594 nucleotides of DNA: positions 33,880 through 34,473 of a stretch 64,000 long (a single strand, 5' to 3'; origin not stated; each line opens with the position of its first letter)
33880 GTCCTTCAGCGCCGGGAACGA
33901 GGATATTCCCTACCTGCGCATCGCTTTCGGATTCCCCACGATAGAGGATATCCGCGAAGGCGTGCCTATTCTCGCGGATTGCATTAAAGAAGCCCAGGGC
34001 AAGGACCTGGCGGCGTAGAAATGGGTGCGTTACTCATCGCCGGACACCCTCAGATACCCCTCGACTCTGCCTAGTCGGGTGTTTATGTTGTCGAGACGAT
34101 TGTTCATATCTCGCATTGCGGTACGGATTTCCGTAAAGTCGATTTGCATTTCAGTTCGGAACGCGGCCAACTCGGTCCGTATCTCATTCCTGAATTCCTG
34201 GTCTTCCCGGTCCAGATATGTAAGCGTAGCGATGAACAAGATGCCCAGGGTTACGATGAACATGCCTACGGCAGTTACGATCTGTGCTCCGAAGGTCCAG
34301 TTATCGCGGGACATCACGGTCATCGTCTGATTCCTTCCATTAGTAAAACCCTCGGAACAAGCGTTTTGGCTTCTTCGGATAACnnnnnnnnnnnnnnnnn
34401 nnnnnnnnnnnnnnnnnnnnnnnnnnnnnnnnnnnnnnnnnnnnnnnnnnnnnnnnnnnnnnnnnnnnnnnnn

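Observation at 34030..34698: Tandem paralogous single-TM proteins ending in RLxRVEG heptads, one expanded by a 21-bp in-frame repeat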

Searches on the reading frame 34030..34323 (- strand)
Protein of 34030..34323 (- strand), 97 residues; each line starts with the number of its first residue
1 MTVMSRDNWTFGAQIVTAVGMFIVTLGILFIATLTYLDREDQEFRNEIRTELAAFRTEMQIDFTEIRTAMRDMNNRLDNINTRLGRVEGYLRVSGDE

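Call 4: search_protein_families(library=pfam, proteins=[window:34030-34323:-], max_evalue=1)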
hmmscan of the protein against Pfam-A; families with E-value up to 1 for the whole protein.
window:34030-34323:- (97 aa): 4 families
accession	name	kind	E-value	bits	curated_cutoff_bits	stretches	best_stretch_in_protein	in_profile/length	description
PF01127.27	Sdh_cyt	-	0.056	14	25.8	1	8-48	20-60/122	Succinate dehydrogenase/Fumarate reductase transmembrane subunit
PF01484.22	Col_cuticle_N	-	0.12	12.9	23.5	1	16-59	2-43/50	Nematode cuticle collagen N-terminal domain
PF04513.17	Baculo_PEP_C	-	0.14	12.7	38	1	26-84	50-108/140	Baculovirus polyhedron envelope protein, PEP, C terminus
PF04995.19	CcmD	-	0.45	11.1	25.6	1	15-35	7-27/44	Heme exporter protein D (CcmD)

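Call 7: find_homologous_proteins(query=window:34030-34323:-, max_evalue=0.01)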
Query window:34030-34323:- (97 aa): 158 proteins with E <= 0.01 among 159 candidates; the best 120 are listed.
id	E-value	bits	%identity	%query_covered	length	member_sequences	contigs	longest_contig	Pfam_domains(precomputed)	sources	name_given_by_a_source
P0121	1.9e-55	202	100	100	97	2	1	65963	-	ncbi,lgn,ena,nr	ncbi:MAG: hypothetical protein OXG98_03145 [Gemmatimonadetes bacterium]|nr:hypothetical protein [Gem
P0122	2.6e-51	189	94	100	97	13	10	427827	-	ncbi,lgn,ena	-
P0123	3.2e-51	189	94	100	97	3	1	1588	-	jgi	jgi:hypothetical protein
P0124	1.5e-49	183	92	100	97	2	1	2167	-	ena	-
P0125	1.5e-48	180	90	100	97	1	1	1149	-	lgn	-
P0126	2.4e-47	176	89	100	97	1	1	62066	-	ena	-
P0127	6.1e-47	175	88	100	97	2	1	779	-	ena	-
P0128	9.9e-47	174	87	100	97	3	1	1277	-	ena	-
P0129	1.3e-46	174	89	100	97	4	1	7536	-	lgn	-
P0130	4.2e-45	169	84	100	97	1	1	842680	-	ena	-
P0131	9.2e-45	168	82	100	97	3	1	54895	-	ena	-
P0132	2.7e-43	163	81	100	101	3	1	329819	-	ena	-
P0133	5.3e-39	150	79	100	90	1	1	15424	-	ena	-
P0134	5.4e-39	150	82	100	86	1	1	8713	-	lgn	-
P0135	5.6e-39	150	82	100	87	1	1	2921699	-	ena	-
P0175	1.9e-31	126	68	96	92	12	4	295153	-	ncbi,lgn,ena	-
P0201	5.1e-23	99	46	99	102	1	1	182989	PF10805.15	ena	-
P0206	2.6e-21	93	57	100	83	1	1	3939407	-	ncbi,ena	-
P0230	6.3e-18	82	45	100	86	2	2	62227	-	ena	-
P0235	1.7e-17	81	45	100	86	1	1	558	PF10805.15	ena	-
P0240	4.6e-17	80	47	99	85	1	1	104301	PF10805.15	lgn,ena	-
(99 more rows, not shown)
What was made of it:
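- About 158 homologues of gene 2 (call 7).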

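Call 12: find_encoding_contigs(protein=P0121, flank=6000, max_places=6)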
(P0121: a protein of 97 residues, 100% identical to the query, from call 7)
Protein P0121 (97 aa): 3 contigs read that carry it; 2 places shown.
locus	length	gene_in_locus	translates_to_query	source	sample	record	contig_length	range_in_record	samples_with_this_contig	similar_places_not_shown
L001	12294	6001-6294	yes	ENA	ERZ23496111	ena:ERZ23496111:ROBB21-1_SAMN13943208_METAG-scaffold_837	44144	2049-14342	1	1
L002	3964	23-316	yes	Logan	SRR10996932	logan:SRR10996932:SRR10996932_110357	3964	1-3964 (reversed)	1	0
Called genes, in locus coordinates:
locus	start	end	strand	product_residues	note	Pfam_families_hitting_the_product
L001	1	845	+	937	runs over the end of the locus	PF01590:GAF, PF13492:GAF_3 (faint), PF13185:GAF_2, PF02518:HATPase_c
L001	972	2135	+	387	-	PF00072:Response_reg, PF07228:SpoIIE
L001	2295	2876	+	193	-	PF00583:Acetyltransf_1, PF13508:Acetyltransf_7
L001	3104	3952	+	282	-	PF05721:PhyH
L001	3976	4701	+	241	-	PF02633:Creatininase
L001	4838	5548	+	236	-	-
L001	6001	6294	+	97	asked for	-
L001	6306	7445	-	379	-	PF00155:Aminotran_1_2, PF12897:Asp_aminotransf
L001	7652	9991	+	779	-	PF01547:SBP_bac_1, PF13416:SBP_bac_8, PF00528:BPD_transp_1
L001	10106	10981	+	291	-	PF00528:BPD_transp_1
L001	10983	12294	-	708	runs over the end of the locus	PF19335:HMBD, PF00122:E1-E2_ATPase, PF00702:Hydrolase, PF08282:Hydrolase_3 (faint)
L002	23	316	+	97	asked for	-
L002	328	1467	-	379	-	PF00155:Aminotran_1_2, PF12897:Asp_aminotransf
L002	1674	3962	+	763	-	?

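Call 13: find_encoding_contigs(protein=P0122, flank=6000, max_places=10)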
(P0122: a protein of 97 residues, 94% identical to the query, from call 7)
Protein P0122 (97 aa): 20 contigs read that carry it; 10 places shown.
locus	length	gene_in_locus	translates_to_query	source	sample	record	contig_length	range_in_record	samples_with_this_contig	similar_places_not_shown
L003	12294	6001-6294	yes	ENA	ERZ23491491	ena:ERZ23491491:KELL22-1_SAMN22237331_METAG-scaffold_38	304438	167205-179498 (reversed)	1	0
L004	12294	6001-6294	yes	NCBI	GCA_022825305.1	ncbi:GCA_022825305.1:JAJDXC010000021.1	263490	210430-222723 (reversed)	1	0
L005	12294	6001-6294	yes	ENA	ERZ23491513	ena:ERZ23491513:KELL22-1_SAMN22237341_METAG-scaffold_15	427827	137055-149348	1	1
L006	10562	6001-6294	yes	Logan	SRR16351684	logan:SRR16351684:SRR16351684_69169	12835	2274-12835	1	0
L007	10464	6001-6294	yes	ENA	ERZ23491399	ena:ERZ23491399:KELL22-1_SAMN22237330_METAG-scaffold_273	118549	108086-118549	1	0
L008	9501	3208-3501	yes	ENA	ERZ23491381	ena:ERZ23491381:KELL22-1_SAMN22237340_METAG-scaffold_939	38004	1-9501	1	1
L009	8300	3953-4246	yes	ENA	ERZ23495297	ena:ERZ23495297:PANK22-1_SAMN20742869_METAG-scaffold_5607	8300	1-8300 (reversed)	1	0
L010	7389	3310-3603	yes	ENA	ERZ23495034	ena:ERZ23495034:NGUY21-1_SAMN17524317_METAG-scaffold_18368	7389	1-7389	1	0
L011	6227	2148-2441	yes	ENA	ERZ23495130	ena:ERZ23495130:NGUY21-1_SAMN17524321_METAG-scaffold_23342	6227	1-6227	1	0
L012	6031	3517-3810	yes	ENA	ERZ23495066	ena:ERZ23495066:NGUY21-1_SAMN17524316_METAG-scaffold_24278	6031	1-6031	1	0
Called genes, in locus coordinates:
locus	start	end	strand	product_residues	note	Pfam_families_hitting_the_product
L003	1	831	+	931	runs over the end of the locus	PF01590:GAF, PF13185:GAF_2 (weak), PF13492:GAF_3 (faint), PF13185:GAF_2, PF02518:HATPase_c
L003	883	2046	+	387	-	PF00072:Response_reg, PF07228:SpoIIE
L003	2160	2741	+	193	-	PF00583:Acetyltransf_1, PF13508:Acetyltransf_7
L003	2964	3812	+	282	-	PF05721:PhyH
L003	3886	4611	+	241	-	PF02633:Creatininase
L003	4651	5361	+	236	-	-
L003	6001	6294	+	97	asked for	-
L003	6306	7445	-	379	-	PF00155:Aminotran_1_2, PF12897:Asp_aminotransf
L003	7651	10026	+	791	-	PF01547:SBP_bac_1, PF13416:SBP_bac_8, PF00528:BPD_transp_1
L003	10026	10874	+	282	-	PF00528:BPD_transp_1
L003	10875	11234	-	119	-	PF00111:Fer2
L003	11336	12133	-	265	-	PF01370:Epimerase, PF02719:Polysacc_synt_2 (weak), PF04321:RmlD_sub_bind (faint), PF01073:3Beta_HSD, PF13460:NAD_binding_10, PF16363:GDP_Man_Dehyd, PF07993:NAD_binding_4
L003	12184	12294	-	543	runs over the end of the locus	PF00171:Aldedh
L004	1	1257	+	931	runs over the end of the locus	PF01590:GAF, PF13185:GAF_2 (weak), PF13492:GAF_3 (faint), PF13185:GAF_2, PF02518:HATPase_c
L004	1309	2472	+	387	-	PF00072:Response_reg, PF07228:SpoIIE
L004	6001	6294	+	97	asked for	-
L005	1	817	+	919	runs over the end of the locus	PF01590:GAF, PF13185:GAF_2, PF13492:GAF_3 (faint), PF13185:GAF_2 (weak), PF01590:GAF (weak), PF13185:GAF_2, PF02518:HATPase_c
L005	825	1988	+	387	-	PF00072:Response_reg, PF07228:SpoIIE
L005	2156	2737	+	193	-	PF00583:Acetyltransf_1, PF13508:Acetyltransf_7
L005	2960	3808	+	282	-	PF05721:PhyH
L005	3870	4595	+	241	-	PF02633:Creatininase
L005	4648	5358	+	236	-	-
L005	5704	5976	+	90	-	-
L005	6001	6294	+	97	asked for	-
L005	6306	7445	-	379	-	PF00155:Aminotran_1_2, PF12897:Asp_aminotransf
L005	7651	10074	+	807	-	PF01547:SBP_bac_1, PF13416:SBP_bac_8, PF00528:BPD_transp_1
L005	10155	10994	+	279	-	PF00528:BPD_transp_1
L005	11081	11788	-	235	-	PF13759:2OG-FeII_Oxy_5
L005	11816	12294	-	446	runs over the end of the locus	-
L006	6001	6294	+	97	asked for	-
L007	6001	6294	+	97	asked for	-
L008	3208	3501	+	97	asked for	-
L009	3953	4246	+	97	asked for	-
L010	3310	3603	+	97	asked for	-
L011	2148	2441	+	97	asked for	-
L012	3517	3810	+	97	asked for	-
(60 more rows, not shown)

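Call 20: search_protein_families(library=pfam, proteins=[L005:4648-5358:+], max_evalue=1)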
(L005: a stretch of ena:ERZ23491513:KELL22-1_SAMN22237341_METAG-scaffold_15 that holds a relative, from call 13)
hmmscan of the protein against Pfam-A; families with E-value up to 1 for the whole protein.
L005:4648-5358:+ (236 aa): 2 families
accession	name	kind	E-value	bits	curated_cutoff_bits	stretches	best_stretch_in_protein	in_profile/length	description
PF13238.12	AAA_18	-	0.0015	19.4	29.4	1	7-156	5-119/128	AAA domain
PF08433.16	KTI12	-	0.076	12.9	22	0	4-72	5-64/271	Chromatin associated protein KTI12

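Call 21: search_protein_families(library=padloc, proteins=[L005:4648-5358:+, window:34030-34323:-], max_evalue=1)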
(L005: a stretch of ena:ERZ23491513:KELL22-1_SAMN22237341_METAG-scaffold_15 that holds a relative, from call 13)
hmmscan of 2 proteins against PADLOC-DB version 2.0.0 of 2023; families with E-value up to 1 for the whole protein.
L005:4648-5358:+ (236 aa): 3 families
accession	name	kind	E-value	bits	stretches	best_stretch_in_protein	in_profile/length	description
PDLC02911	VakA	-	0.0088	14.6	1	126-193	91-151/163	-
PDLC04164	AriA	-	0.012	13.2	1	4-57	31-80/253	-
PDLC00281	PtuA1|PtuA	-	0.016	12.3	1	4-74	41-111/448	AAA ATPase domain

window:34030-34323:- (97 aa): 1 family
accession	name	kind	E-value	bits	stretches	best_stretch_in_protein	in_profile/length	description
PDLC02886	DpdH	-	0.0068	14.6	1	21-86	12-76/80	DpdH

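Call 22: search_protein_families(library=phrogs, proteins=[L005:4648-5358:+, window:34030-34323:-], max_evalue=1)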
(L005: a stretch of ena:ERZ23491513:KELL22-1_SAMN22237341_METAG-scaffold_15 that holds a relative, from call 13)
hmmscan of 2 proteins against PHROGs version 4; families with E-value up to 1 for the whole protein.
L005:4648-5358:+ (236 aa): 2 families
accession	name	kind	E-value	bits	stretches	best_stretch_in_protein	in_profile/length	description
phrog_761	-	other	6.7e-06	27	1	5-199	24-207/362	thymidylate kinase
phrog_15372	-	unknown function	0.14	13.3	1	172-216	59-102/144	-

window:34030-34323:- (97 aa): 15 families
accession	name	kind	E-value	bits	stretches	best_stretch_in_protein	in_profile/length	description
phrog_462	-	other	0.0017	19.5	1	3-87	6-93/101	lipoprotein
phrog_34309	-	unknown function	0.0029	18.6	1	4-72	5-73/153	-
phrog_1863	-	unknown function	0.0046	17.8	1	15-89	4-79/97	-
phrog_15456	-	unknown function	0.012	17.2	1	68-92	50-74/76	-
phrog_9415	-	unknown function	0.013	16.4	1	38-74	70-107/168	-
phrog_5820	-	unknown function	0.031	14.9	1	47-89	88-130/200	-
phrog_1009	-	unknown function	0.051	14.7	1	8-89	7-83/103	-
phrog_736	-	unknown function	0.058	14.5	1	56-87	61-92/112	-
phrog_5225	-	unknown function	0.067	14.6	1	48-87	8-47/92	-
phrog_5211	-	unknown function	0.1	13.9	1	53-87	28-62/112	-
phrog_21734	-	unknown function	0.14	13.3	1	43-84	48-93/156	-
phrog_3153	-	unknown function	0.17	12.9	1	46-84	8-46/56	-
phrog_1625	-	moron, auxiliary metabolic gene and host takeover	0.17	12.9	0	61-88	77-104/110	involved in bacteriocin production or immunity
phrog_20948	-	unknown function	0.31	11.4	1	34-88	94-149/307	-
phrog_10127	-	unknown function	0.38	12.2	0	40-60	37-57/103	-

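Call 23: search_protein_families(library=ncbifam, proteins=[L005:4648-5358:+, window:34030-34323:-], max_evalue=1)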
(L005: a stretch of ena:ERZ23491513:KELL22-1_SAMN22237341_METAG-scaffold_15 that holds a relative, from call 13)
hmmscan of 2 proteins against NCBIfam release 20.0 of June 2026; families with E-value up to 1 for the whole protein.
L005:4648-5358:+ (236 aa): 1 family
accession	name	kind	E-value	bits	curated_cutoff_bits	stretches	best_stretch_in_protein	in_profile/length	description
TIGR00041.1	DTMP_kinase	equivalog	0.13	12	83.25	0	5-31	9-35/196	dTMP kinase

window:34030-34323:- (97 aa): 3 families
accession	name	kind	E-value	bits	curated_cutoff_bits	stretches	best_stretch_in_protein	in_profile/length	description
TIGR02978.1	phageshock_pspC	equivalog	0.0065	16.3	104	1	17-91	39-107/121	envelope stress response membrane protein PspC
NF052531.1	Strep_LiaS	equivalog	0.044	13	450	1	7-88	37-118/328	envelope stress sensor histidine kinase LiaS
TIGR01253.1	thiP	equivalog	0.17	10.9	395.1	1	13-92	362-443/519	thiamine/thiamine pyrophosphate ABC transporter permease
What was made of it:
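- There is no match to holin, toxin or defence models (calls 21-23).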

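Call 24: find_related_loci(query=A1, collection=genome_contigs, flank=5000)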
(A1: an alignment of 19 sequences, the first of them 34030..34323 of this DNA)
Query A1 (97 aa) in genome_contigs; peptide patterns used: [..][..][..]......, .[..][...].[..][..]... (x = any residue, [..] = any of these).
84 stretches matched a pattern; 41 encode a relative of the query (tblastn E <= 1e-3); 41 distinct loci.
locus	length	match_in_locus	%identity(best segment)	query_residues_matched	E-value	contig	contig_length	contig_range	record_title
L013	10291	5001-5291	93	1-97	1e-56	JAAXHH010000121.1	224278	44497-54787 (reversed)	MAG: Candidatus Latescibacterota bacterium isolate Plut_88884 unfiltered_Plut_88884_genomic_contig_253366, whole genome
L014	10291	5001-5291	93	1-97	1e-55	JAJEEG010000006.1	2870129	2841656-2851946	MAG: Candidatus Latescibacterota bacterium isolate p16x34bins.14 k141_287726, whole genome shotgun sequence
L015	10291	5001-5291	89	1-97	7e-54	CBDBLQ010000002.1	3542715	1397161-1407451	MAG: bacterium isolate 7e3eab2d-bf14-4947-a8f9-fc6ddb354d52 genome assembly, contig: contig_2, whole genome shotgun sequ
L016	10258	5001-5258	80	1-97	3e-45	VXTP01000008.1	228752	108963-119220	MAG: Gemmatimonadetes bacterium isolate SB0665_bin_8 NODE_29_length_228752_cov_14.766346, whole genome shotgun sequence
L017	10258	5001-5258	80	1-97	2e-45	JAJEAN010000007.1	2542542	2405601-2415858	MAG: Candidatus Latescibacterota bacterium isolate jk18x7bins.54 k141_2599900, whole genome shotgun sequence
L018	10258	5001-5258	81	1-97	6e-45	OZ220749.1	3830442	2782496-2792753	MAG: bacterium isolate 072a604d-d951-4d4f-bb27-b5f30d89a258 genome assembly, chromosome: 1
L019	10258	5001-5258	79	1-97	4e-44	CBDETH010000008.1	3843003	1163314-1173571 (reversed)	MAG: bacterium isolate a37c322d-fd18-4de0-acdf-9ec38001f2fc genome assembly, contig: contig_8, whole genome shotgun sequ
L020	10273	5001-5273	71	1-95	2e-40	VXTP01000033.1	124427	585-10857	MAG: Gemmatimonadetes bacterium isolate SB0665_bin_8 NODE_95_length_124427_cov_13.653033, whole genome shotgun sequence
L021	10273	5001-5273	67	1-95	1e-38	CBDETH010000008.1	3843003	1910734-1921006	MAG: bacterium isolate a37c322d-fd18-4de0-acdf-9ec38001f2fc genome assembly, contig: contig_8, whole genome shotgun sequ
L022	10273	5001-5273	67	1-95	2e-38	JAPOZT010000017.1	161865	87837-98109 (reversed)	MAG: Gemmatimonadetes bacterium isolate IRC1_bin_16 NODE_82_length_161865_cov_21.7437, whole genome shotgun sequence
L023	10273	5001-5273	66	1-95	4e-38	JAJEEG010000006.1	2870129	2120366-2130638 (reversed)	MAG: Candidatus Latescibacterota bacterium isolate p16x34bins.14 k141_287726, whole genome shotgun sequence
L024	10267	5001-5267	68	5-97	1e-37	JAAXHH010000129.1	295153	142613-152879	MAG: Candidatus Latescibacterota bacterium isolate Plut_88884 unfiltered_Plut_88884_genomic_contig_200116, whole genome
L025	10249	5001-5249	57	1-97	3e-31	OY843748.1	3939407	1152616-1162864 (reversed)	MAG: bacterium isolate 9408d56b-0626-48ff-8cc4-40385ffb9045 genome assembly, chromosome: 1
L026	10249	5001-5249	57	1-97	2e-29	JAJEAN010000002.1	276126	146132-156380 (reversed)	MAG: Candidatus Latescibacterota bacterium isolate jk18x7bins.54 k141_1259685, whole genome shotgun sequence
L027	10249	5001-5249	56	1-97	3e-29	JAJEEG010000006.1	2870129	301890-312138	MAG: Candidatus Latescibacterota bacterium isolate p16x34bins.14 k141_287726, whole genome shotgun sequence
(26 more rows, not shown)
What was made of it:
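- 41 genome loci, all in sponge or coral MAGs, with 4-6 dispersed loci per genome (call 24).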

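Call 26: find_encoding_contigs(protein=P0175, flank=6000, max_places=3)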
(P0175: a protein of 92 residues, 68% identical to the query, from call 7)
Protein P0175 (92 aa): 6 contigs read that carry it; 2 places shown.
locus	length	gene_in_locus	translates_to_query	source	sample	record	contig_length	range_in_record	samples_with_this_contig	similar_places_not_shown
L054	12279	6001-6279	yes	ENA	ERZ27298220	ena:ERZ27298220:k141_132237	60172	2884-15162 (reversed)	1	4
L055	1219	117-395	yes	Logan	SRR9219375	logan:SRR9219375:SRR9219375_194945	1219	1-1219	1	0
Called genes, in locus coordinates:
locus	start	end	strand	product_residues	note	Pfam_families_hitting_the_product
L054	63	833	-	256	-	PF23441:SDR, PF00106:adh_short, PF01370:Epimerase (faint), PF08659:KR, PF13561:adh_short_C2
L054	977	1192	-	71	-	-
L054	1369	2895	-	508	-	PF00251:Glyco_hydro_32N, PF08244:Glyco_hydro_32C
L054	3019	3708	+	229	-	PF02311:AraC_binding (weak), PF07883:Cupin_2 (weak), PF01050:MannoseP_isomer (faint)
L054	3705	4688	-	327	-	-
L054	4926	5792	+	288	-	PF01510:Amidase_2, PF01471:PG_binding_1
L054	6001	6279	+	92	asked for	-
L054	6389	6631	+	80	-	-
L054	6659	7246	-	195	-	-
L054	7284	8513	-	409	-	PF00285:Citrate_synt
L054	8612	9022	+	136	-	PF04379:DUF525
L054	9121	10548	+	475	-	PF00587:tRNA-synt_2b, PF03129:HGTP_anticodon, PF09180:ProRS-C_1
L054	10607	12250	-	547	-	PF01946:Thi4 (weak), PF00890:FAD_binding_2 (weak), PF01266:DAO, PF07992:Pyr_redox_2 (weak), PF12831:FAD_oxidored (weak), PF13450:NAD_binding_8, PF01593:Amino_oxidase (weak)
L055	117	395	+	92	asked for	-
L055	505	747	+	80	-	-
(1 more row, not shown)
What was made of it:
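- One paralogous cluster lies directly downstream of an Amidase_2 + PG_binding_1 gene (call 26).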

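Call 27: find_encoding_contigs(protein=P0206, flank=6000, max_places=3)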
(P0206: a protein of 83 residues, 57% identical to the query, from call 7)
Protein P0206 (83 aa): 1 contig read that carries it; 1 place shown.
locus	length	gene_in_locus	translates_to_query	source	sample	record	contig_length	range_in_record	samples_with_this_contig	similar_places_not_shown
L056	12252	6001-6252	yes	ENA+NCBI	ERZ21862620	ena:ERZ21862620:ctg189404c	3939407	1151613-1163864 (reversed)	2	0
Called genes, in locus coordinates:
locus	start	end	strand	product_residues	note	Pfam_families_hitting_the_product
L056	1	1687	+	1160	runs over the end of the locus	PF03160:Calx-beta (faint), PF20579:LapA (faint)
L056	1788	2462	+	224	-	-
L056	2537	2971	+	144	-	PF03692:CxxCxxCC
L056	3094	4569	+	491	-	-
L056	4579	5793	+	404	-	PF00586:AIRS, PF02769:AIRS_C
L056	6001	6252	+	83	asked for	-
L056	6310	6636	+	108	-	-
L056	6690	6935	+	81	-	-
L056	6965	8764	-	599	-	-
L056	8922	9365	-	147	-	PF06271:RDD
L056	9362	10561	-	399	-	PF02746:MR_MLE_N, PF13378:MR_MLE_C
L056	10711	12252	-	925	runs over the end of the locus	-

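Call 28: find_encoding_contigs(protein=P0230, flank=6000, max_places=3)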
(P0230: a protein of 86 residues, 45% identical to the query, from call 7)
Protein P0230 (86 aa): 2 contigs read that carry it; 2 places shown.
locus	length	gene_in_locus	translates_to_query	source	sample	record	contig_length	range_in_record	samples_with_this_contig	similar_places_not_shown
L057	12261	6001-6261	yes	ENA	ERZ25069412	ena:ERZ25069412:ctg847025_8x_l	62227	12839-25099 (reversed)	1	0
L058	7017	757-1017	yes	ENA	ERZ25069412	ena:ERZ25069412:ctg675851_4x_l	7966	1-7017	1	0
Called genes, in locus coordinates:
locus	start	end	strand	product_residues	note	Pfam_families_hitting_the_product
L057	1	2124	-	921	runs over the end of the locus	PF00270:DEAD, PF04851:ResIII, PF18766:SWI2_SNF2, PF00271:Helicase_C (faint), PF08463:EcoEI_R_C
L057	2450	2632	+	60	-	-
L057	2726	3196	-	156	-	-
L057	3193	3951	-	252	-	PF06452:CBM9_1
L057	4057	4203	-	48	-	-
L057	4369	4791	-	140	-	PF05721:PhyH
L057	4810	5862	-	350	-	PF01112:Asparaginase_2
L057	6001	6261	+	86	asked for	-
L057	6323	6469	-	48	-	-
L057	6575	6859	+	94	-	-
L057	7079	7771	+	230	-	PF00117:GATase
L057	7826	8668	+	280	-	PF05721:PhyH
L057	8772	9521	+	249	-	PF00106:adh_short, PF08659:KR, PF23441:SDR, PF13561:adh_short_C2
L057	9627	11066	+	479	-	PF11794:HpaB_N, PF03241:HpaB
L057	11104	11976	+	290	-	PF00763:THF_DHG_CYH, PF02882:THF_DHG_CYH_C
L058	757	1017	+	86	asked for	-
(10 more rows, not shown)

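Call 37: search_protein_representatives(alignment_id=A1)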
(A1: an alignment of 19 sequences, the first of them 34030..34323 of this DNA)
Query: 19 sequences, 93 profile positions. Proteins with E-value up to 0.001 (for the whole library): 281; up to 1e-10: 24; up to 1e-30: 0. The best 150 are listed.
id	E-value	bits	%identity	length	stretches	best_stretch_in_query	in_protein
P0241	2.7e-28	114.3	-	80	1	1-91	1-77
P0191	3.5e-28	114.0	-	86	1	1-93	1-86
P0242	1.8e-25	105.3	-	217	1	1-60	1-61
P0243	4.1e-23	97.7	-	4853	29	49-88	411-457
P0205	3.2e-22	94.8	-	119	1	4-58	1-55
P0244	2.8e-19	85.4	-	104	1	1-67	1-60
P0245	1.4e-17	80.0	-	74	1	1-66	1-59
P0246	3.5e-17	78.7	-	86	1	12-91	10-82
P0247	8.3e-15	71.1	-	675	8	46-83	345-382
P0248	2.1e-14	69.8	-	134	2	42-88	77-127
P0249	7.1e-14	68.1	-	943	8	47-86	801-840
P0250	2.0e-13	66.6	-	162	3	45-89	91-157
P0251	3.2e-13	66.0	-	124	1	18-91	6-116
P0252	2.0e-12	63.4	-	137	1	19-91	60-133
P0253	2.3e-12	63.2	-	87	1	1-74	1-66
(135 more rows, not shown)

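Call 43: search_solved_structures(query=A1, max_evalue=1)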
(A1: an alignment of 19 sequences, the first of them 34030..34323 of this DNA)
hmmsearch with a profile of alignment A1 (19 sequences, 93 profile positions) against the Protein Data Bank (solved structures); distinct sequences matched with E-value up to 1: 74 (the best 60 are shown).
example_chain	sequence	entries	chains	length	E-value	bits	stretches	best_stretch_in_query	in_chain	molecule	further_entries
7zr2_A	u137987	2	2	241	0.00087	22.9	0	44-85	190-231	Spike protein S2',Chimeric protein mimic of SARS-CoV-2 Spike HR1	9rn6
9cuy_c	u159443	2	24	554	0.015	18.9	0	36-80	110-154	Short tail fiber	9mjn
7o97_A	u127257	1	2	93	0.025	18.2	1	47-87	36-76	hypothetical protein UY81_C0065G0003 from Candidatus Giovannonibacteria bacterium converte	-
6gao_A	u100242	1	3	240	0.035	17.7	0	48-86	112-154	Outer capsid protein sigma-1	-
7wxz_A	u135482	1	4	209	0.035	17.7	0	45-85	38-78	Spike protein S2'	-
8u1a_A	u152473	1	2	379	0.047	17.3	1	7-76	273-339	Designed Near Infrared Fluorescent Protein MC7BP34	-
8ruy_M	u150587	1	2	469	0.06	17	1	56-85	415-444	Intraflagellar transport protein 57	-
6ds9_A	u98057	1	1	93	0.069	16.8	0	51-74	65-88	de novo designed three helix bundle GRa3D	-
8bd7_M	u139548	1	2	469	0.069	16.8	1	56-85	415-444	Intraflagellar transport protein 57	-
24js_A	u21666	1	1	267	0.079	16.6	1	9-73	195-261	Ion transport protein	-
8h9x_A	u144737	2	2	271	0.081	16.6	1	9-73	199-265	Ion transport protein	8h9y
5yub_A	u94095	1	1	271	0.082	16.6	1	9-73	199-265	Ion transport protein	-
6juh_A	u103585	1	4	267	0.082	16.6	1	9-73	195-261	Ion transport protein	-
9uc4_A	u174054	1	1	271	0.083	16.5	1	9-73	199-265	Ion transport protein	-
5yua_A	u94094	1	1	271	0.084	16.5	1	9-73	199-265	Ion transport protein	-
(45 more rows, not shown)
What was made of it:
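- There are weak, non-significant matches to the NavAb S6 plus C-terminal coiled coil (E about 0.08, call 43).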
